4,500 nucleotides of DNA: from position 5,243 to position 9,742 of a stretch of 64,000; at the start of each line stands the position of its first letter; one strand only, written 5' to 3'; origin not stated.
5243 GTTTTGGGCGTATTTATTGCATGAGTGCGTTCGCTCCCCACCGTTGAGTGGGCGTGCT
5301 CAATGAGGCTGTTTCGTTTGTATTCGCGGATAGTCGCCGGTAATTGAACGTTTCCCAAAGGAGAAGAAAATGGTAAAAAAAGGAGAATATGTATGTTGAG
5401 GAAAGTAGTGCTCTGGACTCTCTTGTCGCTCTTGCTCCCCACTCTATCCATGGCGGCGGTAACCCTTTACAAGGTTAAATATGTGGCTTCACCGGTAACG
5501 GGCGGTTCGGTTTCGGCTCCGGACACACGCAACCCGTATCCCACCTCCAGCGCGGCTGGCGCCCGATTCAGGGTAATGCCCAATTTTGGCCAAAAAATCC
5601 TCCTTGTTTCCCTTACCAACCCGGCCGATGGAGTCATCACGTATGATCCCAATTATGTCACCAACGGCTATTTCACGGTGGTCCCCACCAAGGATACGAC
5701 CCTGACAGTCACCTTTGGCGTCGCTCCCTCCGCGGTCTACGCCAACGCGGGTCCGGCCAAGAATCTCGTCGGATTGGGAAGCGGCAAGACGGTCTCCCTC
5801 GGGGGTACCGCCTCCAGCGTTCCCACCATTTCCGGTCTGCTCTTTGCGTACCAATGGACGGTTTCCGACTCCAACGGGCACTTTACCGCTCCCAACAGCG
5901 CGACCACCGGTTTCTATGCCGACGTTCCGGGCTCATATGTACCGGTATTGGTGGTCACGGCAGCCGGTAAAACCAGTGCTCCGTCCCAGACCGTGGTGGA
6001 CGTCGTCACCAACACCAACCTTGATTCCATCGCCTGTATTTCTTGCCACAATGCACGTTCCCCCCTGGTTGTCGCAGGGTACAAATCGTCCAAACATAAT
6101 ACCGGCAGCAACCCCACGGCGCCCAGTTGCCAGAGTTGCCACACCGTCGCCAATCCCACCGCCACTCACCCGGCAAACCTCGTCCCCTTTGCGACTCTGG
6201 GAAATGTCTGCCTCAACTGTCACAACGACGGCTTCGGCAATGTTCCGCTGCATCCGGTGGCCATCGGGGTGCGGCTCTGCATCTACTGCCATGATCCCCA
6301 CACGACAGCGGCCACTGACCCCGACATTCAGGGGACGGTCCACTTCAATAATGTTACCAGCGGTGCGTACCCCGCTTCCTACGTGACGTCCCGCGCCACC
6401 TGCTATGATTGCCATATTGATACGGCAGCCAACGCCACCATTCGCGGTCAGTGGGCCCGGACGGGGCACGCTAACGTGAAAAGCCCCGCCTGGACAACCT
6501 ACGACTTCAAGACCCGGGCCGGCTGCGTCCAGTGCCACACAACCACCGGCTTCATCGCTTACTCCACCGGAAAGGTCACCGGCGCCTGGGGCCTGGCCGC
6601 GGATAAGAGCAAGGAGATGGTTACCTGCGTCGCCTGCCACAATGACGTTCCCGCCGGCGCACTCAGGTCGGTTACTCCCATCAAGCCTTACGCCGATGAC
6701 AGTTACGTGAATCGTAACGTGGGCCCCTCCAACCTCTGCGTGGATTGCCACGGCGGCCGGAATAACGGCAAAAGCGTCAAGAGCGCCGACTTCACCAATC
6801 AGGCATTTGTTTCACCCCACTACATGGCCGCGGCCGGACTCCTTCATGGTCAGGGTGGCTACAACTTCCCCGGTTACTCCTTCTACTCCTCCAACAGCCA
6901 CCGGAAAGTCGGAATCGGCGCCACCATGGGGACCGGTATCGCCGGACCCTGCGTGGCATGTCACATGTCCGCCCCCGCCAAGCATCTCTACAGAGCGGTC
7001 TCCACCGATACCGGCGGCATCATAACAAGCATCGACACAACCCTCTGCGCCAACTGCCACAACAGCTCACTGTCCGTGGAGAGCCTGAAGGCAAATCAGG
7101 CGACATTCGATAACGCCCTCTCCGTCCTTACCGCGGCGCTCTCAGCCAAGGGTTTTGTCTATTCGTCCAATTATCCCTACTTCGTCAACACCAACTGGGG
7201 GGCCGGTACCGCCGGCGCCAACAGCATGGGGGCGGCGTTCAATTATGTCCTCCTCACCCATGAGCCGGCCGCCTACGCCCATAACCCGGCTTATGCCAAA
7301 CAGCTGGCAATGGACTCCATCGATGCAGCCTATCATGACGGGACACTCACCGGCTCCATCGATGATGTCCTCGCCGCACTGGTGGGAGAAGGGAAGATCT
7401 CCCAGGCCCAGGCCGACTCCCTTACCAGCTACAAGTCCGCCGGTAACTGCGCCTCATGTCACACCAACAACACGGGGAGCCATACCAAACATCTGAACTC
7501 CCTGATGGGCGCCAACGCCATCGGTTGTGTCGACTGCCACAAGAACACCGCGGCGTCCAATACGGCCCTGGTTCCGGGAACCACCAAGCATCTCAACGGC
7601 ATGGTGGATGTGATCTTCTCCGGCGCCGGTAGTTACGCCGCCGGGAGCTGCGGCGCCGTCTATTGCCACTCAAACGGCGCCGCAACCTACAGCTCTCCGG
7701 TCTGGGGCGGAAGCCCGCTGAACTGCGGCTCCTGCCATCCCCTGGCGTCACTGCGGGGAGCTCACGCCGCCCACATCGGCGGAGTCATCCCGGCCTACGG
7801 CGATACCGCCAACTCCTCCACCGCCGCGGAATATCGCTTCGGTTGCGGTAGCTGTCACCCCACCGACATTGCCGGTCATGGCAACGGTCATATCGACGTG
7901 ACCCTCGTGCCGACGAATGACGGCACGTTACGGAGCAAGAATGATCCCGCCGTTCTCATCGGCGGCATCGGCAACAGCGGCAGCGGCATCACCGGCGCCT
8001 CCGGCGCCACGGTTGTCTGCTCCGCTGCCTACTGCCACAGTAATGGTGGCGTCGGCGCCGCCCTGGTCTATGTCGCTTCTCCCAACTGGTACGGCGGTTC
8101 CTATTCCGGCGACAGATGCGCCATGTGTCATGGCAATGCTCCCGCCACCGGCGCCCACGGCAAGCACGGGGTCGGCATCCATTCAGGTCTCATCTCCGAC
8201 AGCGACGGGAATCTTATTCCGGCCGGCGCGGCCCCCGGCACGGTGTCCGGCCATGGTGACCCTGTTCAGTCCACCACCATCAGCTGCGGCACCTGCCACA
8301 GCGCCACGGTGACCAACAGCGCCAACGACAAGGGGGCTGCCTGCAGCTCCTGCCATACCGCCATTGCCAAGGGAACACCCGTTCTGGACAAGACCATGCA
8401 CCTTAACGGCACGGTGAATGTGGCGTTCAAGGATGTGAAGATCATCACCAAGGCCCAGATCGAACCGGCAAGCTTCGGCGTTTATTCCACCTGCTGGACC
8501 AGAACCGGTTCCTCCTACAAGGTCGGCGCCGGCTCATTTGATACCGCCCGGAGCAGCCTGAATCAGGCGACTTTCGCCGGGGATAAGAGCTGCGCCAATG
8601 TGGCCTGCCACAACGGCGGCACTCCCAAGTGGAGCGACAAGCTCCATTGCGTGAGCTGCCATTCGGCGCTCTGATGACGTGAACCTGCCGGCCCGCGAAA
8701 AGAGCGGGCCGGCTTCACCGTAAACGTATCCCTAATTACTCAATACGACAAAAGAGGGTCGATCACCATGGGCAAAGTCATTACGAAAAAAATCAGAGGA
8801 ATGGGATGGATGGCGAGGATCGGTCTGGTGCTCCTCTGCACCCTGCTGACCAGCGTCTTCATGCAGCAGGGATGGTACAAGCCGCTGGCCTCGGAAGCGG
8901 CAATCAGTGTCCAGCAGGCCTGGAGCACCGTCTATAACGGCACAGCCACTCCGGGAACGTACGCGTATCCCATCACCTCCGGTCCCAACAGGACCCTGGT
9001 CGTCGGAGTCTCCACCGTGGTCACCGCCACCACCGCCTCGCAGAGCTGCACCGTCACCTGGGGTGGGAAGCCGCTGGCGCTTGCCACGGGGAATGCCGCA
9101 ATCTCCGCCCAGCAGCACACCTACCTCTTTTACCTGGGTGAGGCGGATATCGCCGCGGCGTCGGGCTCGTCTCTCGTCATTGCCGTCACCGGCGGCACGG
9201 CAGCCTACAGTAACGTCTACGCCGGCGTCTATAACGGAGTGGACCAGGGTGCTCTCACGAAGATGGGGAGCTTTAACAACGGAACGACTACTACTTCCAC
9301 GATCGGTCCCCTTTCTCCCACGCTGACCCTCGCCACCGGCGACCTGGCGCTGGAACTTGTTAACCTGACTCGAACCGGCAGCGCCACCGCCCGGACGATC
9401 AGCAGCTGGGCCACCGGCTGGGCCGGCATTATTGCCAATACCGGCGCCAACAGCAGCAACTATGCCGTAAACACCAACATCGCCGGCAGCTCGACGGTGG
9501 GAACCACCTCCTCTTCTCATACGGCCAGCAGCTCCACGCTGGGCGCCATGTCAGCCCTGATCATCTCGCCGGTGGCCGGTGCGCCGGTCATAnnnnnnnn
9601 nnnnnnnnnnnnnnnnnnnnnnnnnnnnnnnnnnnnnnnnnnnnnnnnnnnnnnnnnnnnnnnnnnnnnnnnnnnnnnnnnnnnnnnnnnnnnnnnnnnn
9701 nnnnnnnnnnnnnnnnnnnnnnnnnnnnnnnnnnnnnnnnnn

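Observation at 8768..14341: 1857-aa fusion of an Ig-domain stalk (9 IPT/TIG-like repeats plus an FN3-like domain) to a 13-haem cytochrome head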

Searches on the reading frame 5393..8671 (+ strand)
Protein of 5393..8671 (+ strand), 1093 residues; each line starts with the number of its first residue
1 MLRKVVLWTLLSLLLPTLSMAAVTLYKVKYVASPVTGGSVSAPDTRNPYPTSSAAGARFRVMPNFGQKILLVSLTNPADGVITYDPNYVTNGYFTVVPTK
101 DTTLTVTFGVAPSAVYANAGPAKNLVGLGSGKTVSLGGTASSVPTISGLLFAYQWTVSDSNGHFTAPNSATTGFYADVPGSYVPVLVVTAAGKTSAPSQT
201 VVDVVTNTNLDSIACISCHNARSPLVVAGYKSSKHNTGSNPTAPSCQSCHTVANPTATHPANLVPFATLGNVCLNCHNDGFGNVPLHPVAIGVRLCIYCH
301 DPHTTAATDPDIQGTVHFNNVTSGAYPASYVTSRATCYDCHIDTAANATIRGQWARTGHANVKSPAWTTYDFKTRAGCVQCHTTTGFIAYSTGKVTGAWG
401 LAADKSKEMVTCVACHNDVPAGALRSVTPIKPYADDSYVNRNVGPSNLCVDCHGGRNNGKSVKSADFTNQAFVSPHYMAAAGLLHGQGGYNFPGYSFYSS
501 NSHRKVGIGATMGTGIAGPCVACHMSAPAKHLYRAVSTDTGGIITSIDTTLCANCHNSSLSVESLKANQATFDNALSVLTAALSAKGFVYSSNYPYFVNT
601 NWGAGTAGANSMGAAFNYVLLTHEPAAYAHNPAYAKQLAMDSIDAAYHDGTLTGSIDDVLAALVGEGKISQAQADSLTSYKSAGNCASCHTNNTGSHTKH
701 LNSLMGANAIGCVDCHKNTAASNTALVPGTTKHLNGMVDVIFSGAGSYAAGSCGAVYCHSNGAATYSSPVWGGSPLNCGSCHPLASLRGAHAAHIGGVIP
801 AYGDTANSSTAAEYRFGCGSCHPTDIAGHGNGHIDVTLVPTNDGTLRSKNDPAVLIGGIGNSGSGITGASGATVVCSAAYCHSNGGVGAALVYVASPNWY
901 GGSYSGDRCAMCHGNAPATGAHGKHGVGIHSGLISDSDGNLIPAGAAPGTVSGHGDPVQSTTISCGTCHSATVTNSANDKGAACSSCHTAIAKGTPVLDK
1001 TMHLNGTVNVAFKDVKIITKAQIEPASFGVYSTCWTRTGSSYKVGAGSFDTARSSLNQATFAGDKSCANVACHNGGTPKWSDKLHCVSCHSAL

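Call 4: search_protein_families(library=pfam, proteins=[window:5393-8671:+], max_evalue=0.1)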
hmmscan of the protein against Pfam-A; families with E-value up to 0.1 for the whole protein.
window:5393-8671:+ (1093 aa): 8 families
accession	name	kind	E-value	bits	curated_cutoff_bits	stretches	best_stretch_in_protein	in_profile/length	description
PF22113.1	Mtrc-MtrF_II-IV_dom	-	7.3e-25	87.9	30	3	272-418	8-165/176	Outer membrane cytochrome MtrC/MtrF-like, domains II/IV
PF14522.11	Cytochrome_C7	-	2.5e-23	82.1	24.8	5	374-453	12-66/67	Cytochrome c7 and related cytochrome c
PF14537.11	Cytochrom_c3_2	-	2.6e-14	53.9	25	2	961-994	5-39/79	Cytochrome c3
PF09698.15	GSu_C4xC__C2xCH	-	1.4e-09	39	21.7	2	876-913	2-36/36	Geobacter CxxxxCH...CXXCH motif (GSu_C4xC__C2xCH)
PF03264.19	Cytochrom_NNT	-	5.5e-07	29.9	24.1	3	200-256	25-78/174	NapC/NirT cytochrome c family, N-terminal region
PF02085.21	Cytochrom_CIII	-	5.1e-06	27.2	22.9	1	681-724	44-90/101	Class III cytochrome C family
PF09699.15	Paired_CXXCH_1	-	2.3e-05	24.4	20.6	1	245-279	8-38/41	Doubled CXXCH motif (Paired_CXXCH_1)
PF22352.2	K319L-like_PKD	-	0.0092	16.4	27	1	132-202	12-82/84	K319L-like, PKD domain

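Call 5: search_protein_families(library=ncbifam, proteins=[window:5393-8671:+], max_evalue=0.1)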
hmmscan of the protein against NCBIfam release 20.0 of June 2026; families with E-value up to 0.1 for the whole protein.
window:5393-8671:+ (1093 aa): 6 families
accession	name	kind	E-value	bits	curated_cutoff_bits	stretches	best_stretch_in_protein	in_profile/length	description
TIGR01904.2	GSu_C4xC__C2xCH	domain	4.7e-20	71.1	27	3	733-794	1-73/73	CxxxxCH/CxxCH domain c-type cytochrome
TIGR03508.1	decahem_SO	subfamily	7.7e-13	48.5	192.2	2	208-419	66-251/258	DmsE family decaheme c-type cytochrome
TIGR03153.1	cytochr_NrfH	equivalog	3.4e-08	33.7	134.2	0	295-420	13-137/138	cytochrome c nitrite reductase small subunit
TIGR03507.1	decahem_SO1788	subfamily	0.0014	17.1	209.3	3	160-417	443-661/672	OmcA/MtrC family decaheme c-type cytochrome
NF008659.0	PRK11659.1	equivalog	0.0059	16.3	184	1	376-454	47-118/188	cytochrome c nitrite reductase pentaheme subunit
NF045713.1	CxxCH_16_HmcA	equivalog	0.006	15.2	400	1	681-719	486-524/541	sulfate respiration complex hexadecaheme cytochrome HmcA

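Call 64: list_cluster_members(proteins=[P0001, P0002, window:5393-8671:+])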
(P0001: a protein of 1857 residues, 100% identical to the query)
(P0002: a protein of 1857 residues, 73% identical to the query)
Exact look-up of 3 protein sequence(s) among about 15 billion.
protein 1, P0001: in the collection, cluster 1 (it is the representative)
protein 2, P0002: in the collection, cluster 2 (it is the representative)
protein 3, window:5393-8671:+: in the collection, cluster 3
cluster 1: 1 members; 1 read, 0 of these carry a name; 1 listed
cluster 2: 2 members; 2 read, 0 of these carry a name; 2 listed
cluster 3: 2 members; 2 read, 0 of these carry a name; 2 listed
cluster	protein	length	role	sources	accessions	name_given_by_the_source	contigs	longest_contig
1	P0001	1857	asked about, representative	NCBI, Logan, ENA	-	-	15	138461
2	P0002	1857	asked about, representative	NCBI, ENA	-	-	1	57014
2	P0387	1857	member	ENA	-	-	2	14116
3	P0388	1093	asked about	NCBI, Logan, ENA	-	-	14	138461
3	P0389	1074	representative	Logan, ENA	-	-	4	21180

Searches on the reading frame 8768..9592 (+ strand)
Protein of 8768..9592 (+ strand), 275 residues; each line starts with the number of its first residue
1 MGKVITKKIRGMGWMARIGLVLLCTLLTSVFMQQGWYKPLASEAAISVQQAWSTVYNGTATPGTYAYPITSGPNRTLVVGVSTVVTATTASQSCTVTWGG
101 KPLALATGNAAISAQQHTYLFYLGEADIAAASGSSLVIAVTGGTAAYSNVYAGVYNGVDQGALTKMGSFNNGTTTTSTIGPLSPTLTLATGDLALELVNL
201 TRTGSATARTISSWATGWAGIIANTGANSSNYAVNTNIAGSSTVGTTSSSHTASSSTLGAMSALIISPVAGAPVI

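Call 21: search_protein_representatives(protein=window:8885-9583:+)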
Query: 233 residues. Proteins with E-value up to 0.001 (for the whole library): 159; up to 1e-10: 120; up to 1e-30: 24. The best 150 are listed.
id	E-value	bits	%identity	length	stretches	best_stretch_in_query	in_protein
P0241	3.2e-97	340.5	42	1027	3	3-230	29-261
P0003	1.1e-83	296.2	67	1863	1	1-233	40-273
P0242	9.3e-69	247.5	47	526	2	46-230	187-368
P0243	1.3e-57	211.1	42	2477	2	6-228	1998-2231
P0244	3.3e-46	173.9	51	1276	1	4-230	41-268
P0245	5.7e-46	173.1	47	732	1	4-229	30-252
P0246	7.4e-46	172.7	51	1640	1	5-228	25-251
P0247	4.2e-45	170.3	45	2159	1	2-228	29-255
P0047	3.2e-44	167.4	48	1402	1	6-228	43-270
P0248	5.8e-41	156.7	46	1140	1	4-226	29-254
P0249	6.0e-40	153.4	44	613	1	4-228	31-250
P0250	2.8e-39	151.2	42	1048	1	7-226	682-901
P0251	6.6e-39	150.0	47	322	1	9-227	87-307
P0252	2.3e-38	148.2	46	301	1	5-227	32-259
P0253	4.0e-36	140.9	45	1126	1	3-228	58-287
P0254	5.4e-35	137.2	34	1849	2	7-227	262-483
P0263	6.6e-30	120.6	42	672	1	2-230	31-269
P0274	1.1e-26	110.1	43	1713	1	3-225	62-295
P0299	1.5e-21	93.3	39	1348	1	3-226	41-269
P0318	4.0e-18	82.1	34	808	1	4-201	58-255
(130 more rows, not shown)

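Call 30: predict_structure(alignment_id=A2)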
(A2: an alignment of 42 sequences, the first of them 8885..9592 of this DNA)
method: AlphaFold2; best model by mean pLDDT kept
length: 236 residues; sequences in the alignment: 42
mean_pLDDT: 94.3   pTM: 0.92
mean pLDDT of the five models: 94.3, 94.4, 94.3, 94.0, 92.7
residues with pLDDT >= 90: 209; 70-90: 18; 50-70: 8; < 50: 1
segments of 3 or more residues with pLDDT < 50: none
pLDDT, mean of each block of 10 residues (from residue 1): 75 97 95 95 96 96 97 93 98 97 95 97 91 97 96 97 96 98 94 95 95 98 97 69
secondary structure, 60 per line:
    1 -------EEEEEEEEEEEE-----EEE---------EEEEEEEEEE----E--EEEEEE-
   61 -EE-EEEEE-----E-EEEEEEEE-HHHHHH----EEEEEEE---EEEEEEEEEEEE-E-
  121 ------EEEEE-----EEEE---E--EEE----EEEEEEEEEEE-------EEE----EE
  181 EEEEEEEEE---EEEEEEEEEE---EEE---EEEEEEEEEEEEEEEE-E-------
elements in order: E8-19 E25-27 E37-46 E54-59 E65-69 E77-84 H86-91 E96-102 E106-117 E127-131 E137-140 E147-149 E154-164 E172-174 E179-189 E193-202 E206-208 E212-227

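Call 36: fold_search(model_id=the predicted structure, library=pdb)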
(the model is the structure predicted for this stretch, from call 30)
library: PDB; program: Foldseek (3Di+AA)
matches with E <= 10: 1246; with E <= 0.001: 5
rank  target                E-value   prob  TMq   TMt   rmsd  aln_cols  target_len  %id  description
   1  2zah_A                3.2e-05  0.35  0.22  0.19  18.9       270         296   14  X-ray structure of Melon necrotic spot virus (released 2008-10-07)
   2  9qvf_A                1.6e-04  0.18  0.19  0.17  19.6       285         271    9  Turnip Crinkle Virus: virus-like particles (TCV-P38+1) (released 2025-04-23)
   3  4llf_A                3.2e-04  0.21  0.24  0.20  21.3       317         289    9  Crystal structure of Cucumber Necrosis Virus (released 2013-10-30)
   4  7vrn_I                6.6e-04  0.25  0.24  0.15  21.3       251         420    8  Structure of infectious bursal disease virus Gt strain (released 2022-03-30)
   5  6mrl_D                6.6e-04  0.15  0.22  0.17  19.2       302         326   13  Cucumber Leaf Spot Virus (released 2019-10-16)
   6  6mrm_C                1.1e-03  0.14  0.22  0.18  19.4       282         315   11  Red Clover Necrotic Mosaic Virus (released 2019-10-16)
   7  8a1a_A                1.3e-03  0.11  0.21  0.06  16.3       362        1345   11  Structure of a leucinostatin derivative determined by host lattice display : L1F11V1 construct (released 2022-12-07)
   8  2df7_Q                1.8e-03  0.16  0.23  0.14  20.6       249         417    8  Crystal structure of infectious bursal disease virus VP2 subviral particle (released 2006-06-27)
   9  6sh9_B                1.8e-03  0.12  0.22  0.06  15.8       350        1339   12  EngBF DARPin Fusion 4b D12 (released 2019-11-06)
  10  6qev_B                2.3e-03  0.13  0.24  0.07  16.4       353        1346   12  EngBF DARPin Fusion 4b B6 (released 2019-11-06)
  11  8a19_A                2.3e-03  0.10  0.21  0.06  15.8       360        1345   11  Structure of a leucinostatin derivative determined by host lattice display : L1E4V1 construct (released 2022-12-07)
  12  4han_A                3.7e-03  0.16  0.28  0.23  18.9       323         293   10  Crystal structure of Galectin 8 with NDP52 peptide (released 2013-03-20)
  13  2jd4_A                3.7e-03  0.04  0.15  0.11  19.8       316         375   12  Mouse laminin alpha1 chain, domains LG4-5 (released 2007-02-27)
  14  9y2z_C                4.8e-03  0.10  0.22  0.18  19.8       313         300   10  Icosahedral symmetric structure of an expansion intermediate of Turnip Crinkle Virus (Asymmetric Trimer Unit) (released 2025-11-12)
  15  2x9w                  5.2e-03  0.06  0.17  0.10  19.0       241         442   10  STRUCTURE OF THE PILUS BACKBONE (RRGB) FROM STREPTOCOCCUS PNEUMONIAE (released 2010-06-30)
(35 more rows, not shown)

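Call 46: search_protein_families(library=ncbifam, proteins=[window:8768-9592:+], max_evalue=0.01)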
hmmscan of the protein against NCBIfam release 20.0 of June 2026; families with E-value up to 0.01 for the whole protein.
window:8768-9592:+ (275 aa): 0 families

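Call 54: search_protein_families(library=pfam, proteins=[P0245, P0254, P0274, P0299, P0318, P0248, P0241, P0263, P0249], max_evalue=0.001)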
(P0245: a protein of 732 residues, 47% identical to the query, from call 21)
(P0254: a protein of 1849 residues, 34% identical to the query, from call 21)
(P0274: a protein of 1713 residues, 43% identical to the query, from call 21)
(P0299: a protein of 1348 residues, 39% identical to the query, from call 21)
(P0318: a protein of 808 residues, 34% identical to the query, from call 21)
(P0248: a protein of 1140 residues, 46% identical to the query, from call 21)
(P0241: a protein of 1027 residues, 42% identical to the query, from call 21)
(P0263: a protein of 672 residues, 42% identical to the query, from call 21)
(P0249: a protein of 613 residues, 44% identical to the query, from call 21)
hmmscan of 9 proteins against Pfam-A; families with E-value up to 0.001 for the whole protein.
P0245 (732 aa): 1 family
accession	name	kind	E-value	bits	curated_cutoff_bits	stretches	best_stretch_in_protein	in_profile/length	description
PF00395.25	SLH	-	0.00066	20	20.8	0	541-586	1-44/44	S-layer homology domain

P0254 (1849 aa): 4 families
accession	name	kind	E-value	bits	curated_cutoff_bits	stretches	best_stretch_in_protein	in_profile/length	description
PF19081.6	Ig_7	-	3.1e-36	124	27.3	3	1081-1162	1-82/84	Ig-like domain CHU_C associated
PF11617.13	Cu-binding_MopE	-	2.8e-11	43.9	27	1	1437-1467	1-30/30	Putative metal-binding motif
PF18962.6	Por_Secre_tail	-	3.6e-08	34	27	1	1774-1846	1-73/75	Secretion system C-terminal sorting domain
PF13927.12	Ig_3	-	8.9e-08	33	30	0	575-612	7-44/78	Immunoglobulin domain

P0274 (1713 aa): 2 families
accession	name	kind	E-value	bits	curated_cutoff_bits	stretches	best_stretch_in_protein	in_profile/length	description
PF21722.4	Gly_rich_2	-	6.5e-13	49.6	24.3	1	316-519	4-225/226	Glycine-rich domain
PF10162.14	G8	-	0.00024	21.4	22.9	0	1210-1292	1-76/124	G8 domain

P0299 (1348 aa): 2 families
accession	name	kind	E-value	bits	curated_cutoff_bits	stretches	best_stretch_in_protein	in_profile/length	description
PF14873.11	BNR_assoc_N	-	8.1e-12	45.5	25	1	299-408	19-150/153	N-terminal domain of BNR-repeat neuraminidase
PF18962.6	Por_Secre_tail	-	7.6e-07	29.8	27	1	1277-1347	7-75/75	Secretion system C-terminal sorting domain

P0318 (808 aa): 0 families

P0248 (1140 aa): 1 family
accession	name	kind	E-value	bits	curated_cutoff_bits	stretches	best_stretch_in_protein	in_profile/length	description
PF19078.6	Big_12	-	1.5e-07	32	27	1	542-605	27-95/102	Bacterial Ig-like domain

P0241 (1027 aa): 3 families
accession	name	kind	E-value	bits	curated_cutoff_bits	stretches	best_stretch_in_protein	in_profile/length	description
PF17963.7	Big_9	-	3.9e-14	53.8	23.6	1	720-820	1-88/89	Bacterial Ig domain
PF17892.7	Cadherin_5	-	1e-07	32.1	26.5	1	720-822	2-97/98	Cadherin-like domain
PF08794.16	FHBP_C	-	1.7e-05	26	28.1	0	41-65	9-33/97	Factor H binding protein, C-terminal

P0263 (672 aa): 1 family
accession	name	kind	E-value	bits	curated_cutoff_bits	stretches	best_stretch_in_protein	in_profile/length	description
PF09479.16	Flg_new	-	1.3e-58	195.4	27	3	343-408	1-64/65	Listeria-Bacteroides repeat domain (List_Bact_rpt)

P0249 (613 aa): 1 family
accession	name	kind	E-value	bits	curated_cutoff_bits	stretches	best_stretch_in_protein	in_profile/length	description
PF04151.21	PPC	-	0.00042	21.6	25.9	1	351-434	1-67/70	Bacterial pre-peptidase C-terminal domain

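Call 66: search_solved_structures(query=A2, max_evalue=1)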
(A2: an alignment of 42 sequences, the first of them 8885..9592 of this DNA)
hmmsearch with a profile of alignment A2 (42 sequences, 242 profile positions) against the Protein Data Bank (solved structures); distinct sequences matched with E-value up to 1: 0.
